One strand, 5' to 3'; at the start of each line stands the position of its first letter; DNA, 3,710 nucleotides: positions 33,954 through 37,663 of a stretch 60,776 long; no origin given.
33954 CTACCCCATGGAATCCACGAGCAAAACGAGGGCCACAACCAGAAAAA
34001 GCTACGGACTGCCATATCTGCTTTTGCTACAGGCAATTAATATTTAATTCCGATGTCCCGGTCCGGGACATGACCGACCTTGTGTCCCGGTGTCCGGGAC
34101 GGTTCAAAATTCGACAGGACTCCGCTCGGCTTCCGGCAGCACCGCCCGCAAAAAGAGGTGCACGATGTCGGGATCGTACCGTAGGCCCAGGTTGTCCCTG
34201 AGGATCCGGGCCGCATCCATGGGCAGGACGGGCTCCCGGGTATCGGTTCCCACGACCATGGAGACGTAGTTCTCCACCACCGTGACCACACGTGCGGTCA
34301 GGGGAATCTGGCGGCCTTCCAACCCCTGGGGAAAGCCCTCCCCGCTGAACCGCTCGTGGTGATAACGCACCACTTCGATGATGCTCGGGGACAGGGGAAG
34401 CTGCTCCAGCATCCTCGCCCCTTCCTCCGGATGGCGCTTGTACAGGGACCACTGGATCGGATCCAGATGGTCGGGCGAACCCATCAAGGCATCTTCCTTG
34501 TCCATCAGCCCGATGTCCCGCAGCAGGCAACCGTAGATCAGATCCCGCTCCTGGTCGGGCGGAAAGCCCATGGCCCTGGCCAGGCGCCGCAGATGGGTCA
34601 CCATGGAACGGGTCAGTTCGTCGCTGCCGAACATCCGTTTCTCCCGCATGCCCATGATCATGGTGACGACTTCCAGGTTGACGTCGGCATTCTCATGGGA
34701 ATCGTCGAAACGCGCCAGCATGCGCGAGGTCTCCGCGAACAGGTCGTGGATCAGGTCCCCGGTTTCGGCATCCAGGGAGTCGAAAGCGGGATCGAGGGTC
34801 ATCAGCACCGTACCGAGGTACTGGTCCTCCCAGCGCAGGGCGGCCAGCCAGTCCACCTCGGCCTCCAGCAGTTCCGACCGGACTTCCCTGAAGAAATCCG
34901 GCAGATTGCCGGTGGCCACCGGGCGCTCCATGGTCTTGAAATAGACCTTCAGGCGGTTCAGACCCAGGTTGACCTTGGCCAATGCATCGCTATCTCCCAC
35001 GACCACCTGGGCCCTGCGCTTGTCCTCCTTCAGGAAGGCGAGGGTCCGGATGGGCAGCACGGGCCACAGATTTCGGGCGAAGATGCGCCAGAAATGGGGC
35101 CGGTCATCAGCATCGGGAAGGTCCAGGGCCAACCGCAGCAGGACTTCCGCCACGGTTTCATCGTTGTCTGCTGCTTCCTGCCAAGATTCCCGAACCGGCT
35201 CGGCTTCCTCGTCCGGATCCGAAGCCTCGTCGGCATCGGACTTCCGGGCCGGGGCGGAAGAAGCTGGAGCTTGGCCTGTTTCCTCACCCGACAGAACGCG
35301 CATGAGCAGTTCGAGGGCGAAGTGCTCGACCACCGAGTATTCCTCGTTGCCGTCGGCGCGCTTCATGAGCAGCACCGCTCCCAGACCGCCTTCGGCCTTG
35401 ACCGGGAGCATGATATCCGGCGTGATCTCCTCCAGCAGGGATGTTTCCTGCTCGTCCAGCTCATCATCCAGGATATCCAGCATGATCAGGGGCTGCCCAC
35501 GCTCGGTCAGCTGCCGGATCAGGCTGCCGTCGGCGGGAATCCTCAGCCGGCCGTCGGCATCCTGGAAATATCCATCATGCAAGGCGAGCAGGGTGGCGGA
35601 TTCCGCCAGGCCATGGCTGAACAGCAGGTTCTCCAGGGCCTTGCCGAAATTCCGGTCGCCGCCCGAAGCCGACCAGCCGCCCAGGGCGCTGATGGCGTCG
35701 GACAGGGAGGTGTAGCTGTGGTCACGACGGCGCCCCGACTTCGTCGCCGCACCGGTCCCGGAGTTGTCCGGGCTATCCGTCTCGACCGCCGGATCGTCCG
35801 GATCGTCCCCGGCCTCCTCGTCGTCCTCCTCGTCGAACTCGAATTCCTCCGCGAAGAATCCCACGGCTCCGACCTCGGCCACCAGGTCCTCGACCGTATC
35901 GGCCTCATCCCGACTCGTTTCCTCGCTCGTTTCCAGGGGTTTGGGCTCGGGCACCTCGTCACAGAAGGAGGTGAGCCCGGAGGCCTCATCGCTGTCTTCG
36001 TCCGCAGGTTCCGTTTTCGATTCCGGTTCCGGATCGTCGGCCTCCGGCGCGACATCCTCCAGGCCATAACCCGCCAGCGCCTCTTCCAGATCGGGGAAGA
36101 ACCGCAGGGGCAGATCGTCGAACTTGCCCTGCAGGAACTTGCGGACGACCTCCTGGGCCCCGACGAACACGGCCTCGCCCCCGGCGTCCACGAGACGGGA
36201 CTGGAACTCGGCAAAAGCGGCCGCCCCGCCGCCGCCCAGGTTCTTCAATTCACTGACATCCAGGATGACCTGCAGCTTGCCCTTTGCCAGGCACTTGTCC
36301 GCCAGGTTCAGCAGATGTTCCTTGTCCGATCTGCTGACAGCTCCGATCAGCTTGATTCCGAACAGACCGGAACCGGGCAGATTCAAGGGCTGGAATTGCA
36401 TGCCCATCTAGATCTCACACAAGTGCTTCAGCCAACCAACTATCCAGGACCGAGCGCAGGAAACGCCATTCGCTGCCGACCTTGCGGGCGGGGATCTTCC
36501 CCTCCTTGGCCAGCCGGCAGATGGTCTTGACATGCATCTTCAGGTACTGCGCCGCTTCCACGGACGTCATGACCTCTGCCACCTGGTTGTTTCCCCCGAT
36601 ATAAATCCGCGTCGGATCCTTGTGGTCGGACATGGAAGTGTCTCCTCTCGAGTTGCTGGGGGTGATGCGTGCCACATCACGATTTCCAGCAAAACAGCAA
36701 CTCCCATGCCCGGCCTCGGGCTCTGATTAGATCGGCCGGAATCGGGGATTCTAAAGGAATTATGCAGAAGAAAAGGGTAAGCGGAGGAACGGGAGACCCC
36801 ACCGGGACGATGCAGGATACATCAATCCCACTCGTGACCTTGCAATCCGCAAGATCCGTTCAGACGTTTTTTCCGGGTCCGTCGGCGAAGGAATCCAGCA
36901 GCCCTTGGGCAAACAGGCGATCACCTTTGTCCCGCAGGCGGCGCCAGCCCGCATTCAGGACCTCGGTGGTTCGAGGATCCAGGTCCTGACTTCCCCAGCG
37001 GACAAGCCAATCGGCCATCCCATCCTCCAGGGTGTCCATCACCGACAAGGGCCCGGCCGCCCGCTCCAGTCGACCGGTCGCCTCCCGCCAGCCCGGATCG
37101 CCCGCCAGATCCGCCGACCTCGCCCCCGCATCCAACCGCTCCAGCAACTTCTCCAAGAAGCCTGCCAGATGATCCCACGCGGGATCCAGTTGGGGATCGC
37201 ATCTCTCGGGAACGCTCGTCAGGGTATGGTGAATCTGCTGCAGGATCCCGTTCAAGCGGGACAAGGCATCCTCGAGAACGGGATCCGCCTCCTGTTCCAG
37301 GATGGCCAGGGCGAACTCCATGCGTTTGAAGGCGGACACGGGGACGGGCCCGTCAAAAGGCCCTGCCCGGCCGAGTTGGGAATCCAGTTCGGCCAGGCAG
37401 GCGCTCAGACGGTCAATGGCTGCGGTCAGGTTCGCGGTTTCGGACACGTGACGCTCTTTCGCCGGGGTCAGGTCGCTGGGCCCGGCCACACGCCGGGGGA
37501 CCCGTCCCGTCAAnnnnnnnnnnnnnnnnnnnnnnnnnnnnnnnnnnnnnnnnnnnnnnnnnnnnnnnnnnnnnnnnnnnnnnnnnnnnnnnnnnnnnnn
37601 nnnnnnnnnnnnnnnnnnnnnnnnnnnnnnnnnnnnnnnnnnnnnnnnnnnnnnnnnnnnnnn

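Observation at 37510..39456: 648-aa membrane coiled-coil protein with an MCP-tip-like segment and two sets of triple C-terminal short linear motifs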

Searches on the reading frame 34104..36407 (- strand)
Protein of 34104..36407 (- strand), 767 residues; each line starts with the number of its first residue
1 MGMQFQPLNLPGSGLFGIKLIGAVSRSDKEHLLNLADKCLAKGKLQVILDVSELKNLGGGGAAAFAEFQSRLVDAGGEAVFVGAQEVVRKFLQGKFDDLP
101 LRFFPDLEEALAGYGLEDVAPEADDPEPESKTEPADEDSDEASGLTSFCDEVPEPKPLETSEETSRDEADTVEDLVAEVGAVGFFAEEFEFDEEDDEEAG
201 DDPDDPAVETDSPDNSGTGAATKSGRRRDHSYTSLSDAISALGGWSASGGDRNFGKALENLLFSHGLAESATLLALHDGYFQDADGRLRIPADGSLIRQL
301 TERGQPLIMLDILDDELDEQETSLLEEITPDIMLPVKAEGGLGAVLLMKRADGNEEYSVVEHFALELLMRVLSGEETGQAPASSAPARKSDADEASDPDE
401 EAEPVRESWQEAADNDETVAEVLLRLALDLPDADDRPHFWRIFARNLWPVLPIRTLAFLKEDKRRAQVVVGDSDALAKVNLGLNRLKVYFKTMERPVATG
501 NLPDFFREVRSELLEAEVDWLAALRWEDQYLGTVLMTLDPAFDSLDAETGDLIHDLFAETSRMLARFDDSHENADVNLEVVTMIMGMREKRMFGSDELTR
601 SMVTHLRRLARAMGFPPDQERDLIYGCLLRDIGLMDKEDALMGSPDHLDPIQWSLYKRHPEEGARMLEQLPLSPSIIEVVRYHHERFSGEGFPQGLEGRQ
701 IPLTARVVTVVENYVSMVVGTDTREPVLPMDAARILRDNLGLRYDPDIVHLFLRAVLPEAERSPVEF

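Call 4: search_protein_families(library=pfam, proteins=[window:34104-36407:-], max_evalue=1)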
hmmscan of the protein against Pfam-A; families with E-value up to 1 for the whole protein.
window:34104-36407:- (767 aa): 5 families
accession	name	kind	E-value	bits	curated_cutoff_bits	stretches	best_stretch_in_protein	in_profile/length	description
PF13487.12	HD_5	-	2.5e-24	86.4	27.2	1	586-748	8-170/170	HD domain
PF01966.28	HD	-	3.4e-08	34.2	22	1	601-713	7-112/116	HD domain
PF01740.26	STAS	-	7.4e-07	29.3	22.6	1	20-110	15-106/106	STAS domain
PF13466.11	STAS_2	-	0.00032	21.2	29.2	1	18-93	1-75/80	STAS domain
PF11964.13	SpoIIAA-like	-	0.028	15.6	25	1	16-112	2-103/106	SpoIIAA-like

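Call 14: search_protein_families(library=ncbifam, proteins=[window:34104-36407:-], max_evalue=1)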
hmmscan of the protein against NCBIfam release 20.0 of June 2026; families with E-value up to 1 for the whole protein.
window:34104-36407:- (767 aa): 4 families
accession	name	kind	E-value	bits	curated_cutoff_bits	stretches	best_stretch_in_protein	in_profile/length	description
NF053512.1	nitric_RR_NosR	exception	4.1e-32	111.7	400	1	569-756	169-354/422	response regulator c-di-GMP phosphodiesterase, NosR family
TIGR00277.1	HDIG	domain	0.002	18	27.6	1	609-685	19-83/84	HDIG domain-containing metalloprotein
TIGR03276.1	Phn-HD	hypoth_equivalog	0.013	15.1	214.6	1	619-683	42-98/179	phosphonate degradation HD-domain oxygenase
NF041606.1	dguan_cyc_DgcA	equivalog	0.28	10.1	370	1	279-362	71-155/340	diguanylate cyclase DgcA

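Call 83: search_protein_families(library=padloc, proteins=[window:34104-36407:-], max_evalue=0.01)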
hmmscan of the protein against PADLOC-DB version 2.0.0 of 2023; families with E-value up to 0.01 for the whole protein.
window:34104-36407:- (767 aa): 0 families

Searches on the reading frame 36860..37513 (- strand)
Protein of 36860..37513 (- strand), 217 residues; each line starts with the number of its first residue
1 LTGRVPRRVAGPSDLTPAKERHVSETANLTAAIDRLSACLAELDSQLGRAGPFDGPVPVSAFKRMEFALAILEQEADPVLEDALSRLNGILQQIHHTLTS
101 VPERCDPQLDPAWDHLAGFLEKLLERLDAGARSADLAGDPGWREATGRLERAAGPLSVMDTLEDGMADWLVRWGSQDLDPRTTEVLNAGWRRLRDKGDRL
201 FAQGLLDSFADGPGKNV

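Call 4: search_protein_families(library=pfam, proteins=[window:36860-37513:-], max_evalue=1)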
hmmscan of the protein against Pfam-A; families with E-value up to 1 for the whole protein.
window:36860-37513:- (217 aa): 2 families
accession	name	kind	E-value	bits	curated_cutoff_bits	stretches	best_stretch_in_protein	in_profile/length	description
PF13410.11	GST_C_2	-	0.06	13.9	24.9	0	29-56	4-31/69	Glutathione S-transferase, C-terminal domain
PF01231.23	IDO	-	0.082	12.1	26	1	61-108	170-217/412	Indoleamine 2,3-dioxygenase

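Call 14: search_protein_families(library=ncbifam, proteins=[window:36860-37513:-], max_evalue=1)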
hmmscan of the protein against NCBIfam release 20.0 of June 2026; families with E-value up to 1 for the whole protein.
window:36860-37513:- (217 aa): 0 families

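Call 83: search_protein_families(library=padloc, proteins=[window:36860-37513:-], max_evalue=0.01)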
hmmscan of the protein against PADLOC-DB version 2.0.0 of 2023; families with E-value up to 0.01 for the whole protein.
window:36860-37513:- (217 aa): 0 families
